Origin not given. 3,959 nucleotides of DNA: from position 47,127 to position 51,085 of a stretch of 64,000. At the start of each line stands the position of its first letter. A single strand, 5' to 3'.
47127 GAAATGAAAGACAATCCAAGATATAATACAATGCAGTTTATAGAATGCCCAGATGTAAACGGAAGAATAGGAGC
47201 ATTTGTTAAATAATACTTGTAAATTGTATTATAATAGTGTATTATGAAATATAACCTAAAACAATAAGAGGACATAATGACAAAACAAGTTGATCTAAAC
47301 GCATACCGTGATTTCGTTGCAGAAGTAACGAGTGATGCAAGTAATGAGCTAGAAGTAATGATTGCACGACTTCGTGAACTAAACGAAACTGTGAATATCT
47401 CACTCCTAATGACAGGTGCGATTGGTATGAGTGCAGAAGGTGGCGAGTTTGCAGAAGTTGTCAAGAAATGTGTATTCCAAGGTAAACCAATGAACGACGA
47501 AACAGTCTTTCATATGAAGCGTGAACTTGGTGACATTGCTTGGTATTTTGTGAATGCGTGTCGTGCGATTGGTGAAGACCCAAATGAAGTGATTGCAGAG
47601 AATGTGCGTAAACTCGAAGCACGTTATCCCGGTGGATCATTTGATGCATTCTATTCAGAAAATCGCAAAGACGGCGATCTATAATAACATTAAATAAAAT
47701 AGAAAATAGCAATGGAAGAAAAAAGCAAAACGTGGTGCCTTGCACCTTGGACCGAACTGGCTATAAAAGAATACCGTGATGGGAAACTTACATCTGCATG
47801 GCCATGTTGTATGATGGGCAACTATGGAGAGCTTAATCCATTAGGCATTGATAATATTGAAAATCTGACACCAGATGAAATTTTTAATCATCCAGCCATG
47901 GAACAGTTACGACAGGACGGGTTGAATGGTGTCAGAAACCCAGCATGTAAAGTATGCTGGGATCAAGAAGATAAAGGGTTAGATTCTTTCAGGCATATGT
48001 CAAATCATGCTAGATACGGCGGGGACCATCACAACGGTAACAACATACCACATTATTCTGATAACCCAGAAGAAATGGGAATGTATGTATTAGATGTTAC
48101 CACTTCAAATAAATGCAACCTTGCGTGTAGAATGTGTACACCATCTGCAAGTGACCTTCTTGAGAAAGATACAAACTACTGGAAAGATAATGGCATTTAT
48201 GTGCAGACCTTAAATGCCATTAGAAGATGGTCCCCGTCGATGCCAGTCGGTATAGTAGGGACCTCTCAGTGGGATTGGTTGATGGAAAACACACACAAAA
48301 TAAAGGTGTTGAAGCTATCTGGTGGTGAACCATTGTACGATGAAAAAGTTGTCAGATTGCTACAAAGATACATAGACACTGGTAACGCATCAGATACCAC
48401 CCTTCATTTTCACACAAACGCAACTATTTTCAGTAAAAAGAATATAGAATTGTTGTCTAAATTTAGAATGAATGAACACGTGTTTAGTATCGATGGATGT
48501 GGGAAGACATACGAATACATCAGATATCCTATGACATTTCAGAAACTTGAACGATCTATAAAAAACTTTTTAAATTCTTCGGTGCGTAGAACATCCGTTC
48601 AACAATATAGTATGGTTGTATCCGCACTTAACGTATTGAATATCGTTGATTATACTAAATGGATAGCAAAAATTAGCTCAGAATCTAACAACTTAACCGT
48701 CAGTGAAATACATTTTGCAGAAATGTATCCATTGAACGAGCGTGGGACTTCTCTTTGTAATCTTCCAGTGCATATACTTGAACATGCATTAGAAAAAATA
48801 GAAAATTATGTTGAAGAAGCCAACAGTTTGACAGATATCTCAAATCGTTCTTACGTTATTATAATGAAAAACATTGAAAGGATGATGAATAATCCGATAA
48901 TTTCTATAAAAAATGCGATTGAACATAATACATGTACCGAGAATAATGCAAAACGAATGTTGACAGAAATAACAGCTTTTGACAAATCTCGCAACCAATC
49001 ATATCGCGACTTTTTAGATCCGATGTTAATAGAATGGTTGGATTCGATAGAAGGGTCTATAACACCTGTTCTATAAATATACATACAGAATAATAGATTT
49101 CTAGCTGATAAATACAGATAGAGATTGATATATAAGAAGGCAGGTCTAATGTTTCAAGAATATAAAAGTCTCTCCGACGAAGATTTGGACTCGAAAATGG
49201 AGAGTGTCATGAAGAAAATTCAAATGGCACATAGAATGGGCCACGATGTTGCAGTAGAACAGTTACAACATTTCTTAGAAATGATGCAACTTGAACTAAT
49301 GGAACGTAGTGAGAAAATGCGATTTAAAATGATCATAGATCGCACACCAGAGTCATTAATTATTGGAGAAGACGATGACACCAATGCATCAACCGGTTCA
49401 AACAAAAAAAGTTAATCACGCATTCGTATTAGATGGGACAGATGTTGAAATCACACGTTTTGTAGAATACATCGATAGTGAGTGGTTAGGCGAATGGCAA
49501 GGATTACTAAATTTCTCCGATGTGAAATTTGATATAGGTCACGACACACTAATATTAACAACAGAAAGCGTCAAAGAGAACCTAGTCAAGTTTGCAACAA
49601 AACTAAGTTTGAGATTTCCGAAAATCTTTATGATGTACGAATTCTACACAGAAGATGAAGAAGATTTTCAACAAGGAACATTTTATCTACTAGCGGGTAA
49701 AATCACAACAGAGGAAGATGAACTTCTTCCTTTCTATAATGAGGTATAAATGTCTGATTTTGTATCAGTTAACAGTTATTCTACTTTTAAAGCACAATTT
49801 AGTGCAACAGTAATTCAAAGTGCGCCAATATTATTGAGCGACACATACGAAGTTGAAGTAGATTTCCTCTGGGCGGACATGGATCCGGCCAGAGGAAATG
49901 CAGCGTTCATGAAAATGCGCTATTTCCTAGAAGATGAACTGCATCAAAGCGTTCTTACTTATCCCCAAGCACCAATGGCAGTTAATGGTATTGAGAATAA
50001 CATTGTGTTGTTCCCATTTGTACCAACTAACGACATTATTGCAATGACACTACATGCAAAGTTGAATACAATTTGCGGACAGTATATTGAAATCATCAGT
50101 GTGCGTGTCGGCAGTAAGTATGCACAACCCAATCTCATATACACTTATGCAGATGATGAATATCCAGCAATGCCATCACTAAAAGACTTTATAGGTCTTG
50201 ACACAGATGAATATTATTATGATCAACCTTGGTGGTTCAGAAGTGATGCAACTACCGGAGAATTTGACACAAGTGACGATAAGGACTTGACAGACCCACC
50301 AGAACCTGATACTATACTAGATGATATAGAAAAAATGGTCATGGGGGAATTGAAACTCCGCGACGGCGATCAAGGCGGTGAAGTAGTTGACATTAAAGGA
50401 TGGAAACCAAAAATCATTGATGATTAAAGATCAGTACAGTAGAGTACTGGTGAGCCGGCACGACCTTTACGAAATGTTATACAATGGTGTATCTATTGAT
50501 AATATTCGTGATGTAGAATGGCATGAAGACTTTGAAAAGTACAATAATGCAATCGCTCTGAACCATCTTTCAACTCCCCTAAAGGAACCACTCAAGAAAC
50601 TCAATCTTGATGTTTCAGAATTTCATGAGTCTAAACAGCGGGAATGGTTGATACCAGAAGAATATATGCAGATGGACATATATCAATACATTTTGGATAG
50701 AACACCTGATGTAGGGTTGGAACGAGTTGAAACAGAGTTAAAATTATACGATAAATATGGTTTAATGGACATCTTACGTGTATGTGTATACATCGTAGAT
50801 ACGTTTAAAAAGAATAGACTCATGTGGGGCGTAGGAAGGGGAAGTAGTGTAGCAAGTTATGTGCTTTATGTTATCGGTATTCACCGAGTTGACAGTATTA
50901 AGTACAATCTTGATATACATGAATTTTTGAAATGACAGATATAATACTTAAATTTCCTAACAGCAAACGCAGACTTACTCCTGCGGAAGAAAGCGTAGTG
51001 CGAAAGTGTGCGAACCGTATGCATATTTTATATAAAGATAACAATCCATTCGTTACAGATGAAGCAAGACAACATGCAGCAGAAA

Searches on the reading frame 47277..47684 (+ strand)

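Call 8: search_protein_families(library=phrogs, proteins=[window:47277-47684:+], max_evalue=0.001)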
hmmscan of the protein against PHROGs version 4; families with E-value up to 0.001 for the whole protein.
window:47277-47684:+ (135 aa): 4 families
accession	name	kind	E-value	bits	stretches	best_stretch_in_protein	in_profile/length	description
phrog_229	-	other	2.6e-46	159.8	1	2-134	245-362/533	MazG-like pyrophosphatase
phrog_22758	-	other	1.1e-40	140.6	1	4-135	89-221/221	MazG-like pyrophosphatase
phrog_37613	-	other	1e-05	25.7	1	20-130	270-376/394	MazG-like pyrophosphatase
phrog_16522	-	other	1.6e-05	25.3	1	52-130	86-161/296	MazG-like pyrophosphatase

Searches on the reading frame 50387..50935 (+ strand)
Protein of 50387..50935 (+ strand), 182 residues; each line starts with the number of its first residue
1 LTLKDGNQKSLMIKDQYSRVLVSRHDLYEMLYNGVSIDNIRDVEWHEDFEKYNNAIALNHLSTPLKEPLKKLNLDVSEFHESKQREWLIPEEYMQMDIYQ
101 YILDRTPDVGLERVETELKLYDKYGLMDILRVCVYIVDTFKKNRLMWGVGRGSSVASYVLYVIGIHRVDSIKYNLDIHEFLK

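Call 8: search_protein_families(library=phrogs, proteins=[window:50387-50935:+], max_evalue=0.001)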
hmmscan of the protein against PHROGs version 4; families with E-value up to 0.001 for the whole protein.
window:50387-50935:+ (182 aa): 5 families
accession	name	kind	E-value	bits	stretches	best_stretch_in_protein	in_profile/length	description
phrog_11127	-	DNA, RNA and nucleotide metabolism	1.6e-43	149.6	1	14-182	9-171/171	DNA polymerase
phrog_405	-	DNA, RNA and nucleotide metabolism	1.3e-10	40.9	1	111-175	365-429/1190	DNA polymerase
phrog_13169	-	DNA, RNA and nucleotide metabolism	1.4e-05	25.2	1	107-181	335-409/463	DNA polymerase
phrog_11165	-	DNA, RNA and nucleotide metabolism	0.00042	19.4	1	106-181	36-111/782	DNA polymerase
phrog_7513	-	unknown function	0.00043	20.3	1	130-178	392-440/461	-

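Call 57: find_related_loci(query=A3, collection=viral_contigs, flank=10000)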
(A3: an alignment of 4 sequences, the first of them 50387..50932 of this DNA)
Query A3 (182 aa) in viral_contigs; peptide patterns used: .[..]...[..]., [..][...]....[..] (x = any residue, [..] = any of these).
79 stretches matched a pattern; 15 encode a relative of the query (tblastn E <= 1e-3); 14 distinct loci.
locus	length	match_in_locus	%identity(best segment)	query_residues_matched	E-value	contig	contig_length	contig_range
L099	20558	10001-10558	59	1-182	1e-72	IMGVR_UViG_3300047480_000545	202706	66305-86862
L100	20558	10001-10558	59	1-182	1e-72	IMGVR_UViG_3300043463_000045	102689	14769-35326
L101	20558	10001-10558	56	2-182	7e-69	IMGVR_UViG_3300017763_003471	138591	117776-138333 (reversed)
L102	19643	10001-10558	56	2-182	7e-69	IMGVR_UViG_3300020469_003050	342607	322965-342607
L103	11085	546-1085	49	6-182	4e-55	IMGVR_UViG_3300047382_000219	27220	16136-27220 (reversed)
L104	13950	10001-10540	49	6-182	4e-55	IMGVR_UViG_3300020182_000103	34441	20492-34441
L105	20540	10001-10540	49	6-182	1e-54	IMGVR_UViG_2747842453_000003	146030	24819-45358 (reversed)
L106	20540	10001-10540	49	6-182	3e-54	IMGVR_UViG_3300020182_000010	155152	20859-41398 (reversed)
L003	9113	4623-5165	48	6-182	2e-51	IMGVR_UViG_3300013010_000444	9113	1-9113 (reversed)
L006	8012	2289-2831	48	6-182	2e-51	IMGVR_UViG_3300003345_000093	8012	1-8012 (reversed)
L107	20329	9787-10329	48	6-182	6e-51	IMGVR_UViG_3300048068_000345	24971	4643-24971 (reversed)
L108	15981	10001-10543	48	6-182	6e-51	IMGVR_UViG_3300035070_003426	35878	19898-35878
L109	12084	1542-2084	48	6-182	6e-51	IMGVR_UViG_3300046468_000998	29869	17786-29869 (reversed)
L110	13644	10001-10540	49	6-182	4e-55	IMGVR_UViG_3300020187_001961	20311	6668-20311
